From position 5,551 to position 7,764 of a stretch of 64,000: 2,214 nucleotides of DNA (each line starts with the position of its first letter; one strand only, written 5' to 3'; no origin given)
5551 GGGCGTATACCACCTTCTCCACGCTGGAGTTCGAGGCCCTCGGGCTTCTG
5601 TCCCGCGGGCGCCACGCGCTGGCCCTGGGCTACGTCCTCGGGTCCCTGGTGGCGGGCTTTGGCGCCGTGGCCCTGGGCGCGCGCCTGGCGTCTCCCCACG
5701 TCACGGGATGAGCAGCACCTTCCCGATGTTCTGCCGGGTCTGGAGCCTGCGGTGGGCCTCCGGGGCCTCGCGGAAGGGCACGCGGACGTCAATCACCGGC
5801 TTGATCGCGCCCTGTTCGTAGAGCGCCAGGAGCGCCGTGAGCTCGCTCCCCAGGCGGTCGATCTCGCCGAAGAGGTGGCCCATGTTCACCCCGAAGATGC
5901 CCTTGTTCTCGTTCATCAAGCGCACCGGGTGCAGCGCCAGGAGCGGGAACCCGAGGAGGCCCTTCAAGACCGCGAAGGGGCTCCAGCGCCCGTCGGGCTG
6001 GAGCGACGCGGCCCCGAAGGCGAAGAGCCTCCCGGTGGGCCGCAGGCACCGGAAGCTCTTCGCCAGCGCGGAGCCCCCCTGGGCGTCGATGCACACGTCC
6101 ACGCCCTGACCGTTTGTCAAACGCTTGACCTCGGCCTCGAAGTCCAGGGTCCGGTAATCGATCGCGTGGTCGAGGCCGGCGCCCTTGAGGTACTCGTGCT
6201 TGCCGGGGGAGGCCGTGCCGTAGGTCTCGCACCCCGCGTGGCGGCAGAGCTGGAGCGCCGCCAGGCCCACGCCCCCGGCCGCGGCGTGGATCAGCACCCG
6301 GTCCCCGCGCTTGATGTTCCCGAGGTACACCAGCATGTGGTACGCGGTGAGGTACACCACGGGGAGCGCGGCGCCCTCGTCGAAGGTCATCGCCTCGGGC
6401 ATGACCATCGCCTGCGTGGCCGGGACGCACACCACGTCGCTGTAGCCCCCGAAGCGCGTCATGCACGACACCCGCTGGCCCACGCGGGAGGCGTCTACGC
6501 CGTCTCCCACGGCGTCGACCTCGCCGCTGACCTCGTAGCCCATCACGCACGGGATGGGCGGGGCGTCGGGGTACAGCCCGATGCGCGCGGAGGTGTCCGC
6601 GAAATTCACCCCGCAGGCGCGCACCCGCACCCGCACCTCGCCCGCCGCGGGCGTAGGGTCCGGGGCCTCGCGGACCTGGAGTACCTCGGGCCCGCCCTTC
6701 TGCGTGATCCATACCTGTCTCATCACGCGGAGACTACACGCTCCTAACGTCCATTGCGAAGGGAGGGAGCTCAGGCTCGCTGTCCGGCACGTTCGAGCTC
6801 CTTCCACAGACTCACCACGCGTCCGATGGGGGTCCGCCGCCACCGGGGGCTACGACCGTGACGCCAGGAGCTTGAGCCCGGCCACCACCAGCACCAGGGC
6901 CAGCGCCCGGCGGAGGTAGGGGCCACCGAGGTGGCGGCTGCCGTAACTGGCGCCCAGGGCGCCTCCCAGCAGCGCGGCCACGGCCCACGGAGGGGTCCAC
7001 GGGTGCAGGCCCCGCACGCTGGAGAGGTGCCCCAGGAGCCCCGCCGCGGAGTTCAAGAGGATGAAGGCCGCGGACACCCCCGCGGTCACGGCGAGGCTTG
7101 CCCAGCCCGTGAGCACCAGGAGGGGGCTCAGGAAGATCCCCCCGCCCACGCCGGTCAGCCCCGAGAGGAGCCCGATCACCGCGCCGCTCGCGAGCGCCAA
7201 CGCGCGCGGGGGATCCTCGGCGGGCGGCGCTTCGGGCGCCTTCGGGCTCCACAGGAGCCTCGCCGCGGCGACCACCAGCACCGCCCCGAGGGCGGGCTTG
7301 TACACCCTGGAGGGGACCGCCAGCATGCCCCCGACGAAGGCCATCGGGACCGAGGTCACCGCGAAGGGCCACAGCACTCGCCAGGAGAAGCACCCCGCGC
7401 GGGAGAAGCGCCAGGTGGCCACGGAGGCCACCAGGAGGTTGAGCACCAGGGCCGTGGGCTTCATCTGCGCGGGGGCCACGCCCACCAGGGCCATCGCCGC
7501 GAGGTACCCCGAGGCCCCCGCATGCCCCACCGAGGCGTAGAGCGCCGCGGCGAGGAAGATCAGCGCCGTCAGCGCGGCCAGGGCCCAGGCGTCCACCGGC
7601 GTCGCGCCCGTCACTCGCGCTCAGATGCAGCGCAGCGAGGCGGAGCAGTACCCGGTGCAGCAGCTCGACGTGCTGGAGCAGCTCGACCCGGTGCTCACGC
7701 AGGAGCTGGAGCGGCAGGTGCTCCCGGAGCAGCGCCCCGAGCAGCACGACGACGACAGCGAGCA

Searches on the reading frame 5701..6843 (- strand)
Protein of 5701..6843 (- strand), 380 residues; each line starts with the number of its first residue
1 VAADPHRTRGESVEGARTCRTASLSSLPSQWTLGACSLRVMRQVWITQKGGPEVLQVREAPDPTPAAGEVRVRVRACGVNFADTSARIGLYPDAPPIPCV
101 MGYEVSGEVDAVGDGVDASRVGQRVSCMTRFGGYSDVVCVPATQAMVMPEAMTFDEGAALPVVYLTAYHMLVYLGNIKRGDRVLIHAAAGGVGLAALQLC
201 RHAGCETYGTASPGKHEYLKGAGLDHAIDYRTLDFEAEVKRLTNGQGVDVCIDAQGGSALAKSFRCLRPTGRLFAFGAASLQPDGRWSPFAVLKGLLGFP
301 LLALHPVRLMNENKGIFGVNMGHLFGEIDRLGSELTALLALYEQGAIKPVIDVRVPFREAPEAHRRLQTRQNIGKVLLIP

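Call 11: search_protein_families(library=pfam, proteins=[window:5701-6843:-], max_evalue=0.01)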
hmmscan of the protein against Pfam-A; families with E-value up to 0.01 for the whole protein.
window:5701-6843:- (380 aa): 3 families
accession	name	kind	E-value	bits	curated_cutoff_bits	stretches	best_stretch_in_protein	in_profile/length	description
PF13602.12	ADH_zinc_N_2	-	1.1e-24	88.3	27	1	223-378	2-134/134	Zinc-binding dehydrogenase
PF00107.32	ADH_zinc_N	-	1.4e-21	77.3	31.8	1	191-282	1-93/129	Zinc-binding dehydrogenase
PF08240.17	ADH_N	-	8.5e-16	58.5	23.5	1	67-149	2-103/104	Alcohol dehydrogenase GroES-like domain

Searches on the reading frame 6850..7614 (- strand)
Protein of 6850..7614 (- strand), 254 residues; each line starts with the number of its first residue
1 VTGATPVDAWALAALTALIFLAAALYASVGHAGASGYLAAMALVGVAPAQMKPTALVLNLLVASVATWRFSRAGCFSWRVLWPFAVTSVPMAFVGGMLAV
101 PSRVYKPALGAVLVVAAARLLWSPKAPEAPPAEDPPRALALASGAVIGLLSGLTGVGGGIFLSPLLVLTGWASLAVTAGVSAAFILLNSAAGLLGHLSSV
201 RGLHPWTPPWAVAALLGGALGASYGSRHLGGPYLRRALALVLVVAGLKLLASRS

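Call 11: search_protein_families(library=pfam, proteins=[window:6850-7614:-], max_evalue=0.01)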
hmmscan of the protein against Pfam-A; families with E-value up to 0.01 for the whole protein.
window:6850-7614:- (254 aa): 1 family
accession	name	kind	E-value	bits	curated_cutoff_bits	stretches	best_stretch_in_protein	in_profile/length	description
PF01925.25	TauE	-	1.2e-34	120.5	32.6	1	16-249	2-237/237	Sulfite exporter TauE/SafE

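Call 76: find_encoding_contigs(protein=window:6850-7614:-, flank=4000, max_places=3)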
Protein window:6850-7614:- (254 aa): 1 contig read that carries it; 1 place shown.
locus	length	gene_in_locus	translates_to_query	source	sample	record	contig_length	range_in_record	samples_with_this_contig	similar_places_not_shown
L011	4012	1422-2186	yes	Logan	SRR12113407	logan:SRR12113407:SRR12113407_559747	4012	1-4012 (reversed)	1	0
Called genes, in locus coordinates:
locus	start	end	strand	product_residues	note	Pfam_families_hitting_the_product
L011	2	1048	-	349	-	?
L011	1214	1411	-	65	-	-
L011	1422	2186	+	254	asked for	PF01925:TauE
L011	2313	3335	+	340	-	PF08240:ADH_N, PF00107:ADH_zinc_N, PF13602:ADH_zinc_N_2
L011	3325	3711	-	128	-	PF02537:CRCB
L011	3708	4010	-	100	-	?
